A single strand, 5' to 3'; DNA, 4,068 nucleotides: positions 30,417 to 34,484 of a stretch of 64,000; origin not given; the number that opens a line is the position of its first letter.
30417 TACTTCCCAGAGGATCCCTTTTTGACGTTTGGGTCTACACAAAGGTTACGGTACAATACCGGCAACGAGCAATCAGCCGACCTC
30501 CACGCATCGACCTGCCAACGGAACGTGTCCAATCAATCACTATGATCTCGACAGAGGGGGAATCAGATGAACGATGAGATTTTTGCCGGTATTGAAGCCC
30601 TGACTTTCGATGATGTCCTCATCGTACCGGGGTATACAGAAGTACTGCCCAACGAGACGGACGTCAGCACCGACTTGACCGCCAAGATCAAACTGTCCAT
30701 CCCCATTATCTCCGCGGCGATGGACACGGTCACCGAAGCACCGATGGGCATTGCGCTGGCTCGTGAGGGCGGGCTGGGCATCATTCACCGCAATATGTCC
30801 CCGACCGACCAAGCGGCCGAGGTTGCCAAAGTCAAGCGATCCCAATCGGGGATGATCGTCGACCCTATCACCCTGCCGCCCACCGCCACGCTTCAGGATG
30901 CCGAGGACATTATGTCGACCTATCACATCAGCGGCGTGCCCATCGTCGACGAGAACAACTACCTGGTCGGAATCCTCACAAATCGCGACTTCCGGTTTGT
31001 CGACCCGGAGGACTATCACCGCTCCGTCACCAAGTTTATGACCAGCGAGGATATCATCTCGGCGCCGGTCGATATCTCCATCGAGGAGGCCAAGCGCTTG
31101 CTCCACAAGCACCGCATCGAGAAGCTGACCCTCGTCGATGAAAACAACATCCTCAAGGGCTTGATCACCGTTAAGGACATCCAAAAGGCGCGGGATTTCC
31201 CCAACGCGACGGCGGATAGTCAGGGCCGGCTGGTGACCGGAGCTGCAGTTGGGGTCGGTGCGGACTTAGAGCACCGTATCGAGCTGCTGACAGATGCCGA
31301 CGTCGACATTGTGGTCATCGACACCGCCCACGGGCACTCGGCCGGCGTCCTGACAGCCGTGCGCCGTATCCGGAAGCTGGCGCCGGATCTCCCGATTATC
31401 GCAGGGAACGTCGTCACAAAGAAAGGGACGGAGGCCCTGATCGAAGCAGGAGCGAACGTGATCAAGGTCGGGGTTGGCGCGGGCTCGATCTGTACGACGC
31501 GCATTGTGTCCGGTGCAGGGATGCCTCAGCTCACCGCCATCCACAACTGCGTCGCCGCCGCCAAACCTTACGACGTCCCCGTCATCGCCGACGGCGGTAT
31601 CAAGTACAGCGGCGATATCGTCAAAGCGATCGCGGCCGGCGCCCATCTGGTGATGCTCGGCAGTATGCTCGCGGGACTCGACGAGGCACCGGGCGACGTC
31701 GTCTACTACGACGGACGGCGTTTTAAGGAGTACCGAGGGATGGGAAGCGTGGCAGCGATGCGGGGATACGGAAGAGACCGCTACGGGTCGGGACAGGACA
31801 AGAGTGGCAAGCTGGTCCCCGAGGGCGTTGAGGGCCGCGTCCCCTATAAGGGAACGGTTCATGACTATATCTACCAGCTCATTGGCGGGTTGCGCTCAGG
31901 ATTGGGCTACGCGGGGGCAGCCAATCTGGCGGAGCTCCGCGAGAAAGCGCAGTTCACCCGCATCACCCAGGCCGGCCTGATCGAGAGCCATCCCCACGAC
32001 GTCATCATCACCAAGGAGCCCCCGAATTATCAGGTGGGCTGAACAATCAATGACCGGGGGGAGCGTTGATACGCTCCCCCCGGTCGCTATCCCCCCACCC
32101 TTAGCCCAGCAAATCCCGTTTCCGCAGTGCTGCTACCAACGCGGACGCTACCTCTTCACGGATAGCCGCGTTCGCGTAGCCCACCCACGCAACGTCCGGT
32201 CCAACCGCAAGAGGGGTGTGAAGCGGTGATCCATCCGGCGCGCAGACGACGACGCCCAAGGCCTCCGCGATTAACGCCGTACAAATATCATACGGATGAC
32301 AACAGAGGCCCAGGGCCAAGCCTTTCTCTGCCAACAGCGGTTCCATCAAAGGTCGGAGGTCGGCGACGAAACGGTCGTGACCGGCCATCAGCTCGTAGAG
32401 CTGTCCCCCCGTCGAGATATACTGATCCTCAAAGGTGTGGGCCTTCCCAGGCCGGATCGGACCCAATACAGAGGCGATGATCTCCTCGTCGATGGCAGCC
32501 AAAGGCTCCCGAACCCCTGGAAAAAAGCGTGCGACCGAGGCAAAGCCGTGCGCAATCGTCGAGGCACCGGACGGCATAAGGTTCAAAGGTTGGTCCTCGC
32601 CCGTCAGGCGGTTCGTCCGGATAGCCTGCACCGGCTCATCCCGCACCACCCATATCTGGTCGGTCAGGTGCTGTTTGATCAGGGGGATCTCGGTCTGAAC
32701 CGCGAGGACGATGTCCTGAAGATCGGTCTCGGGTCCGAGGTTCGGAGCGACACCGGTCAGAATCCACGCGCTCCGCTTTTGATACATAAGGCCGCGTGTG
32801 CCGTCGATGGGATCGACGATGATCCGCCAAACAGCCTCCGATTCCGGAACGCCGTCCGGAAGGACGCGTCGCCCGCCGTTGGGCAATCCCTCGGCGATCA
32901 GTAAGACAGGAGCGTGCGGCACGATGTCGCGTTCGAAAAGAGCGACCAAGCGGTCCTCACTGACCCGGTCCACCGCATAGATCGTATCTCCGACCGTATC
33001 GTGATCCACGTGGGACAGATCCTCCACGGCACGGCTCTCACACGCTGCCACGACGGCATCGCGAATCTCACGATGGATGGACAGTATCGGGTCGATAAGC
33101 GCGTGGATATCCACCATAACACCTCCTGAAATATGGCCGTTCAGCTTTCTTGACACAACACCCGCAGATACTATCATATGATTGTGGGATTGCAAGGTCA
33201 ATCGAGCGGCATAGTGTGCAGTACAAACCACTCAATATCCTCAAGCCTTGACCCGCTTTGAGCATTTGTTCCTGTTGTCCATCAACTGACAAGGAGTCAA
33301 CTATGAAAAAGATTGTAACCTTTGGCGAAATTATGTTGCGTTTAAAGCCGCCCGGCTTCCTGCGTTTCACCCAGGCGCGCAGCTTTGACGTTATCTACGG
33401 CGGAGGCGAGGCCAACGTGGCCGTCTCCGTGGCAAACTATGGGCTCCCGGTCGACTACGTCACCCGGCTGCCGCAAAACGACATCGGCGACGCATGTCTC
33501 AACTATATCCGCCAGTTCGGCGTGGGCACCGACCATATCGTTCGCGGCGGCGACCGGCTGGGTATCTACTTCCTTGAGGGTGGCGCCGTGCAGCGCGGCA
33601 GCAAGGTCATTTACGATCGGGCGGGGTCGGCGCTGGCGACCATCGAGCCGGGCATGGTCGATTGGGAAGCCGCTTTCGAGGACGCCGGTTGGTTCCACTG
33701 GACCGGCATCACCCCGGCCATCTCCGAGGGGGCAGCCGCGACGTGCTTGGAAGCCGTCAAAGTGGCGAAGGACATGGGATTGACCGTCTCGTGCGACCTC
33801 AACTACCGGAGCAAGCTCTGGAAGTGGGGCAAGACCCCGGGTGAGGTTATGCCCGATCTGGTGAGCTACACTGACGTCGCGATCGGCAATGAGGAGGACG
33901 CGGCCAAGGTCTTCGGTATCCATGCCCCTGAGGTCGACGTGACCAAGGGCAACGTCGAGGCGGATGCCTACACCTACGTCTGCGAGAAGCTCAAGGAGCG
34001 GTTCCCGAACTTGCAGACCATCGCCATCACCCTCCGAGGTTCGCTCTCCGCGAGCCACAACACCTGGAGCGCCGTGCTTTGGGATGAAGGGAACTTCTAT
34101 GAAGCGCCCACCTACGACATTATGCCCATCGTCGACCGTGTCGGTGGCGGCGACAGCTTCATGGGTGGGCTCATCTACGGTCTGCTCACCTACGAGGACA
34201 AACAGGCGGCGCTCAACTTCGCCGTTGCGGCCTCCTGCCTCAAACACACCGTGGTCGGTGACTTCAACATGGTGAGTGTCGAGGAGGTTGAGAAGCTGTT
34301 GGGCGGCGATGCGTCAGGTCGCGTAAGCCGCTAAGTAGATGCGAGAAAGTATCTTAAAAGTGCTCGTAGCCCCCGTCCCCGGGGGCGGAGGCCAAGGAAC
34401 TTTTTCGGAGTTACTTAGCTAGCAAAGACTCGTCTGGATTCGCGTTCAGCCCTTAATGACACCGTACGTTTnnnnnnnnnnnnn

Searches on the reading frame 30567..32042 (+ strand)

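Call 52: search_protein_families(library=pfam, proteins=[window:30567-32042:+], max_evalue=0.0001)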
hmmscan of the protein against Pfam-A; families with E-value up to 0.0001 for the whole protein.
window:30567-32042:+ (491 aa): 4 families
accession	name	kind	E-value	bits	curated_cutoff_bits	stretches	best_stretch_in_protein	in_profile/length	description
PF00478.31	IMPDH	-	2.3e-157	523.8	25.6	1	11-477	1-345/345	IMP dehydrogenase / GMP reductase domain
PF00571.33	CBS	-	8.8e-23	80.8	24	2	96-143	5-52/57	CBS domain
PF01070.24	FMN_dh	-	1.4e-08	34.6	24.9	1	264-367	209-304/350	FMN-dependent dehydrogenase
PF03060.21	NMO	-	1.4e-07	31.7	28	0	36-91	3-59/331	Nitronate monooxygenase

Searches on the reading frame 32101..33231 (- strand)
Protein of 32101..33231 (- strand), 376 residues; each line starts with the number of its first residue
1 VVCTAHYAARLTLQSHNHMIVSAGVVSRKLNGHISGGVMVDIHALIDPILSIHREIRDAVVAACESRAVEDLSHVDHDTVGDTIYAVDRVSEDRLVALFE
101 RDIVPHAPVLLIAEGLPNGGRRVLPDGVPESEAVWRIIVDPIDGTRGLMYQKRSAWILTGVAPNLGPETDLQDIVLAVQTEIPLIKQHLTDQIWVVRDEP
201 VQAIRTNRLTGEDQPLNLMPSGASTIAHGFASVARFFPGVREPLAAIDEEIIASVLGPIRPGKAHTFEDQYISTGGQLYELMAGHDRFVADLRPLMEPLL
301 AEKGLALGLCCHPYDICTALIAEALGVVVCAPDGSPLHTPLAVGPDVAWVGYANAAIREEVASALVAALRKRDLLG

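Call 52: search_protein_families(library=pfam, proteins=[window:32101-33231:-], max_evalue=0.0001)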
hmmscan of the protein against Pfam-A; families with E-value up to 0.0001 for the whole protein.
window:32101-33231:- (376 aa): 1 family
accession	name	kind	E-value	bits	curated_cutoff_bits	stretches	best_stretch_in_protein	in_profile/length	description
PF00459.30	Inositol_P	-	2.2e-06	27.8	27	0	62-152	18-102/271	Inositol monophosphatase family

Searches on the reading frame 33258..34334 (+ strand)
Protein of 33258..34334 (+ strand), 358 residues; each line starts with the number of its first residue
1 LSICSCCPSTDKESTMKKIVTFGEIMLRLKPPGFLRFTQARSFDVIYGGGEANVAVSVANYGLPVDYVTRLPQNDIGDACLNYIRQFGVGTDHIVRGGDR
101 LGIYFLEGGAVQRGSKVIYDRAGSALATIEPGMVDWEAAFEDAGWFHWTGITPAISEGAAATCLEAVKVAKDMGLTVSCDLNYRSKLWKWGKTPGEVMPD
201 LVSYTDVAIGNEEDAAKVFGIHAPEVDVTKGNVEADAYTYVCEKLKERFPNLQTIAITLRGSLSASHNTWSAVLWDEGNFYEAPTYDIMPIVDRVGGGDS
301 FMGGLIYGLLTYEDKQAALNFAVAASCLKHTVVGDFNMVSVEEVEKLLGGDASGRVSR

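Call 56: search_protein_families(library=pfam, proteins=[window:33258-34334:+], max_evalue=0.0001)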
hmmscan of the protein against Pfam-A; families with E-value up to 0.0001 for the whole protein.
window:33258-34334:+ (358 aa): 1 family
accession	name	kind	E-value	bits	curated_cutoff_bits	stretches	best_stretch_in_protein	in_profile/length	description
PF00294.29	PfkB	-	5.6e-32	111.7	25.8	1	16-334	1-294/302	pfkB family carbohydrate kinase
